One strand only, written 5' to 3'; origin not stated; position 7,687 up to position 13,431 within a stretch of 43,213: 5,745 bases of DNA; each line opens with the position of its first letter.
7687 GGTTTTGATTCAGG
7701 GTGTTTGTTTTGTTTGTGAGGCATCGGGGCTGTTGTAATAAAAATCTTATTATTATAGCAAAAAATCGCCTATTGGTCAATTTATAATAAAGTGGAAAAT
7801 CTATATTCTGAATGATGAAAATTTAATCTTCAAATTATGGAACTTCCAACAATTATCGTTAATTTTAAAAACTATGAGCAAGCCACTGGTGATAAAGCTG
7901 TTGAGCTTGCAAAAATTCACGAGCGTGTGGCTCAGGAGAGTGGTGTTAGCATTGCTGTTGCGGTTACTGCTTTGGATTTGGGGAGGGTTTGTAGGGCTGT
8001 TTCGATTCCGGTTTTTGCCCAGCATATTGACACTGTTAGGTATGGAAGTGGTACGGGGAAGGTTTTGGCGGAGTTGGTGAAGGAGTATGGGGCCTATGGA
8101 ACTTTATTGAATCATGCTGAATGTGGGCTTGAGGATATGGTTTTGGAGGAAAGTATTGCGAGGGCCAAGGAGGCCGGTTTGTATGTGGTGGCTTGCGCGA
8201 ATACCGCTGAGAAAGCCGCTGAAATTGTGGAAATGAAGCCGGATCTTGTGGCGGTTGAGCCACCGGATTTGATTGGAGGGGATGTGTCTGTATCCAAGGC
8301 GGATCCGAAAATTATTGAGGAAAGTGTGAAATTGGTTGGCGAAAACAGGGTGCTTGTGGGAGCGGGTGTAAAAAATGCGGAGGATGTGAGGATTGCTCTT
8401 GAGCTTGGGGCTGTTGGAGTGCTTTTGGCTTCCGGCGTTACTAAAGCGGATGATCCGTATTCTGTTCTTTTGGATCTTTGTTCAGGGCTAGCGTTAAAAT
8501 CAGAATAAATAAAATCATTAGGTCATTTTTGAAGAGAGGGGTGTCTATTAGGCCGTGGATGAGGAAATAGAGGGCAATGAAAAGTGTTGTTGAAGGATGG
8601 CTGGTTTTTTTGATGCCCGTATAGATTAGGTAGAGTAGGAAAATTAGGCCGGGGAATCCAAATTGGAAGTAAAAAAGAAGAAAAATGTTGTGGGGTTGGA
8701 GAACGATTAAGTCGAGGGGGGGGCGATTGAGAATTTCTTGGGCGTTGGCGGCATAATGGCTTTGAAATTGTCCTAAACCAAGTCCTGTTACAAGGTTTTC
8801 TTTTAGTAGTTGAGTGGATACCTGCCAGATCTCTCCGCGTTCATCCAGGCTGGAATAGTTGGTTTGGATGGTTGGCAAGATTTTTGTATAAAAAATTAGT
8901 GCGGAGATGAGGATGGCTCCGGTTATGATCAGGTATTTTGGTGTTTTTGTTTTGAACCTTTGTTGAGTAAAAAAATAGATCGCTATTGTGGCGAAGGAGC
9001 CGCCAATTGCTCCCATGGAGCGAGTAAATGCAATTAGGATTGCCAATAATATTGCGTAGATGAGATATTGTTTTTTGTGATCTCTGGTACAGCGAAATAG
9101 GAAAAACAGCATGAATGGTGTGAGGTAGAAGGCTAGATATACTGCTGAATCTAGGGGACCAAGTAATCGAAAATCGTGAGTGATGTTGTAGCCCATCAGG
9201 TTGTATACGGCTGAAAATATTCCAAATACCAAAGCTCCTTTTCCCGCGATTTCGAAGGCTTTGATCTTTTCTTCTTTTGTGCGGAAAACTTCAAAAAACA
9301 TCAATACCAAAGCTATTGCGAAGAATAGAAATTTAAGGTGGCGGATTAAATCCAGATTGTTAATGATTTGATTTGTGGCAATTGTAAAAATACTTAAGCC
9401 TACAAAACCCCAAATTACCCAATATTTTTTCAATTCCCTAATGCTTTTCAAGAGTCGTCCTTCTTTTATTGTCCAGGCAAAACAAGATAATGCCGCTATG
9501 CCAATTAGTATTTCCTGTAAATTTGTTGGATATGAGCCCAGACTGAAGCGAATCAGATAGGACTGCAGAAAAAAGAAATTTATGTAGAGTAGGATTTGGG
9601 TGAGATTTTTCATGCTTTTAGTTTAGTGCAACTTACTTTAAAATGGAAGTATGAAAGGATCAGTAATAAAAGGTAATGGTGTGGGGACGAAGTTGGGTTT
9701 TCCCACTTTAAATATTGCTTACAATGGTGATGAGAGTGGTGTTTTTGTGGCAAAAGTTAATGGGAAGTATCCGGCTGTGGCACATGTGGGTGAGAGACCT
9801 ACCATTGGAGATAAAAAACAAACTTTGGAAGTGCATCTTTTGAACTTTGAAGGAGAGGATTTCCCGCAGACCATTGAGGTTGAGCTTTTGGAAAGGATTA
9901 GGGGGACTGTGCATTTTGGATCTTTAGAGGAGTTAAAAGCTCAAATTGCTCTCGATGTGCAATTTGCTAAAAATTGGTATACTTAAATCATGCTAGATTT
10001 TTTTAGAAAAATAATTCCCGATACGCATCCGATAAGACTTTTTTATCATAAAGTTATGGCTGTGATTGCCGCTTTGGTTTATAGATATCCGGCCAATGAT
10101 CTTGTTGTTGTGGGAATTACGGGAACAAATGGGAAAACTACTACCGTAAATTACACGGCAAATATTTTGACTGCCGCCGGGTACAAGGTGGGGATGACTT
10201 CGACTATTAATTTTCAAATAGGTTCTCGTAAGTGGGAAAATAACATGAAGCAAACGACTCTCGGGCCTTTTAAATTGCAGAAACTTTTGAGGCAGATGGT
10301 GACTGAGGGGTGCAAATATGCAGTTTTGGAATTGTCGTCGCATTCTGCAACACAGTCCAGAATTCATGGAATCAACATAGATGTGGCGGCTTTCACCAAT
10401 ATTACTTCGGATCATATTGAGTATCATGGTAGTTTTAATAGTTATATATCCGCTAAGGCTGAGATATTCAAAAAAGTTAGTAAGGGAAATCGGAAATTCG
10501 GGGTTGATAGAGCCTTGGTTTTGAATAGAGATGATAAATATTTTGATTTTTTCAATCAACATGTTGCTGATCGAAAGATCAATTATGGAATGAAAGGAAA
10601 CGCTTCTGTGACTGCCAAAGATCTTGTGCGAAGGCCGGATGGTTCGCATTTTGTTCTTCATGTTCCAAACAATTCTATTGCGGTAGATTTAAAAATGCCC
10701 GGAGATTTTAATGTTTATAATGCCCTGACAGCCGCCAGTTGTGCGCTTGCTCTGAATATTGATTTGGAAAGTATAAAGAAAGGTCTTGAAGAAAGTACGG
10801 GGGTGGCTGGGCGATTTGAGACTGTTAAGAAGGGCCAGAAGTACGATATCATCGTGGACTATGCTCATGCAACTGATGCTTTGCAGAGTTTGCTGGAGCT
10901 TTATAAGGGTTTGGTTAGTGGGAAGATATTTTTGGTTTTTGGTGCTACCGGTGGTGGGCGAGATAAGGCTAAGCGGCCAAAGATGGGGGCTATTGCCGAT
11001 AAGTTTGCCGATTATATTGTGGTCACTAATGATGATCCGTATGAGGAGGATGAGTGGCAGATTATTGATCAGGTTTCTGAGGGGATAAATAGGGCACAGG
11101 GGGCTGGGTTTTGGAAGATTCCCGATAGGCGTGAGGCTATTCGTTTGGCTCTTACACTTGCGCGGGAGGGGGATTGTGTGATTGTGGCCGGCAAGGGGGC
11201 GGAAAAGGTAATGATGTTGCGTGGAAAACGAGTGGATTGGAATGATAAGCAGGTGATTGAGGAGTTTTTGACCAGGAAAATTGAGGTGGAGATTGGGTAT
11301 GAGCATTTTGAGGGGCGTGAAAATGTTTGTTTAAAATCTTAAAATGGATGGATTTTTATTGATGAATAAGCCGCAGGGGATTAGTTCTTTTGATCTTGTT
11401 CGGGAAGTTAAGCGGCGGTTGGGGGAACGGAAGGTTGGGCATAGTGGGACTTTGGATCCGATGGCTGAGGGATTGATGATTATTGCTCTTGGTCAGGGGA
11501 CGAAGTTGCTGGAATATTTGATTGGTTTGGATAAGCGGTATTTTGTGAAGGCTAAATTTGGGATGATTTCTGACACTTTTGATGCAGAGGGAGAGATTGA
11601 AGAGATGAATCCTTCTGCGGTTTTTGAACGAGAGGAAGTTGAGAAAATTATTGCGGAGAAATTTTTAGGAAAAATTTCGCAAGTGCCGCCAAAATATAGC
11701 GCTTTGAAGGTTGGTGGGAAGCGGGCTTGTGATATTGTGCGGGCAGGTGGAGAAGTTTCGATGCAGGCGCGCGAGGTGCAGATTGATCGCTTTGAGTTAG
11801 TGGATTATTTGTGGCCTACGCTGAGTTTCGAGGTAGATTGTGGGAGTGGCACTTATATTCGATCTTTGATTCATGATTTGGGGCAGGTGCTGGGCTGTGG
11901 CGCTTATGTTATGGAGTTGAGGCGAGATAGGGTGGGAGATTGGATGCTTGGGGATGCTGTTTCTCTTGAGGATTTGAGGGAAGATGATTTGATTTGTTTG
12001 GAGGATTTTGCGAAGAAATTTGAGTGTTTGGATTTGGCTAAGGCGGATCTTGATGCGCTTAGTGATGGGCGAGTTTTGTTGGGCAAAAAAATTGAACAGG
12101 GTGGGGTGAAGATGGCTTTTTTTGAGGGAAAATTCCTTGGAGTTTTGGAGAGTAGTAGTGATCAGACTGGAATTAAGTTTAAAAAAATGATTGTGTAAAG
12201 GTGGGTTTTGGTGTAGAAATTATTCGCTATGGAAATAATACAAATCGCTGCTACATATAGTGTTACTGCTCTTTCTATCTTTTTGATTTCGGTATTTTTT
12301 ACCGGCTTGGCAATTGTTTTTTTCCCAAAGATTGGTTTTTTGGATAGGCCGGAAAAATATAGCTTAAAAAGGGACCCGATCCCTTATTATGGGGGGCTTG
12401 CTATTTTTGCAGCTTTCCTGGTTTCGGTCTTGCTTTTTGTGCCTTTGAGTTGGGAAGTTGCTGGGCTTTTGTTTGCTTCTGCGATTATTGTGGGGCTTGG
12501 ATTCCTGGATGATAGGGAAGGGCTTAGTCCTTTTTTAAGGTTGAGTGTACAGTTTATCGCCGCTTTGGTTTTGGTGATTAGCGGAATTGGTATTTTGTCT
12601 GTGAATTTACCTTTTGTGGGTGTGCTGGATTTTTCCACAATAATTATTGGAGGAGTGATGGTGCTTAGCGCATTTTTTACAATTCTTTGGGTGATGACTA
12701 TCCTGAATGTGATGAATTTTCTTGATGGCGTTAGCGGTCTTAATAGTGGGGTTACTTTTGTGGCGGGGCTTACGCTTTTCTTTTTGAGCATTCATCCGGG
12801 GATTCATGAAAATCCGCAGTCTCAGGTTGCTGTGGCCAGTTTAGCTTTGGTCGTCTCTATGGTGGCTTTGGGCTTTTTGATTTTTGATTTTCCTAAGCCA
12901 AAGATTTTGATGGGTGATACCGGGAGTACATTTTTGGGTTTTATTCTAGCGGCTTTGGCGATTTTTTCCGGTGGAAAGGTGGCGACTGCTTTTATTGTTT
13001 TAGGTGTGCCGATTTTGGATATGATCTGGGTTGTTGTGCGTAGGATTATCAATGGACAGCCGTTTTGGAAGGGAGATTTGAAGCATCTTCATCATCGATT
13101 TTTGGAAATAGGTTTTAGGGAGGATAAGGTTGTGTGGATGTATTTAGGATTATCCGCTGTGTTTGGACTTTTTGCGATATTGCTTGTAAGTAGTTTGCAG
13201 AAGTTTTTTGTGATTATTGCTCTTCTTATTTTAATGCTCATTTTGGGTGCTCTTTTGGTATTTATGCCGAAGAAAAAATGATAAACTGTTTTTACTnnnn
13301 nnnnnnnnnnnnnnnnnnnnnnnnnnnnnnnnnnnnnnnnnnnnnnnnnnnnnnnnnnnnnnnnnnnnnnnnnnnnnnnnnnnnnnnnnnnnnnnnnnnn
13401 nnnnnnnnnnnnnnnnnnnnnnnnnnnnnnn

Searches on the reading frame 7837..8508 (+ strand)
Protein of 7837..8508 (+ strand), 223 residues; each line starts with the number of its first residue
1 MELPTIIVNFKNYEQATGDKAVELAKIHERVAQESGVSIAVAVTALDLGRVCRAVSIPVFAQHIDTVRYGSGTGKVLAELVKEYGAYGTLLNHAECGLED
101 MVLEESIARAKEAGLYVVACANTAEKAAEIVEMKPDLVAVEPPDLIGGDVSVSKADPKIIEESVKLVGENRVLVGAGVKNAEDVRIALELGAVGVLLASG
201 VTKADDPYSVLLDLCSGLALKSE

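Call 20: search_protein_families(library=pfam, proteins=[window:7837-8508:+], max_evalue=0.001)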
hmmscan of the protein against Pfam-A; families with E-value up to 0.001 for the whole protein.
window:7837-8508:+ (223 aa): 2 families
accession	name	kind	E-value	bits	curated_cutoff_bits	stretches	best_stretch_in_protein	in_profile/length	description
PF00121.24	TIM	-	1.1e-30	107.4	20.1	1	4-211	1-238/245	Triosephosphate isomerase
PF05690.20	ThiG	-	2.8e-06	27.3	23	1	171-209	177-215/247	Thiazole biosynthesis protein ThiG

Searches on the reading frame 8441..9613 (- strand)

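Call 20: search_protein_families(library=pfam, proteins=[window:8441-9613:-], max_evalue=0.001)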
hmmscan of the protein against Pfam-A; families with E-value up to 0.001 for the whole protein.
window:8441-9613:- (390 aa): 2 families
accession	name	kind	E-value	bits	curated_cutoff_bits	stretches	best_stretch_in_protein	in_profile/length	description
PF04932.20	Wzy_C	-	1.9e-15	57.4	31.7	1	186-327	2-149/149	O-Antigen ligase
PF10131.15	PTPS_related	-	7.6e-05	21.8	26.4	1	159-250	80-170/621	6-pyruvoyl-tetrahydropterin synthase related domain; membrane protein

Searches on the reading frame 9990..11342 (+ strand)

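Call 20: search_protein_families(library=pfam, proteins=[window:9990-11342:+], max_evalue=0.001)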
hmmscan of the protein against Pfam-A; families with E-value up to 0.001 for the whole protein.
window:9990-11342:+ (450 aa): 2 families
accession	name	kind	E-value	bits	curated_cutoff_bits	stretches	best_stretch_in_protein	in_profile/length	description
PF08245.18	Mur_ligase_M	-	9.4e-52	176.3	24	1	43-251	1-199/200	Mur ligase middle domain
PF02875.26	Mur_ligase_C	-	4.5e-28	99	28.4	1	274-403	1-127/127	Mur ligase, glutamate ligase domain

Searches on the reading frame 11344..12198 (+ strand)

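Call 20: search_protein_families(library=pfam, proteins=[window:11344-12198:+], max_evalue=0.001)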
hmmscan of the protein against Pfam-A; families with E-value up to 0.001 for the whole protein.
window:11344-12198:+ (284 aa): 2 families
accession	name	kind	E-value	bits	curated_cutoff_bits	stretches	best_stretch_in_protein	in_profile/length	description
PF01509.24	TruB_N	-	2.6e-48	164.6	27.3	1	23-172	1-149/149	TruB family pseudouridylate synthase (N terminal domain)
PF16198.10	TruB_C_2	-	1.3e-11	44.9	29.3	1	173-213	1-41/66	tRNA pseudouridylate synthase B C-terminal domain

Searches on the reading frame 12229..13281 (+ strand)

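Call 20: search_protein_families(library=pfam, proteins=[window:12229-13281:+], max_evalue=0.001)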
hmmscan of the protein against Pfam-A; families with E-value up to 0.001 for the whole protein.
window:12229-13281:+ (350 aa): 1 family
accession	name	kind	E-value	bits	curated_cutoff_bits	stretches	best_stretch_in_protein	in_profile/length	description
PF00953.26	Glycos_transf_4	-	2.1e-31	109.5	27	1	78-247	2-159/160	Glycosyl transferase family 4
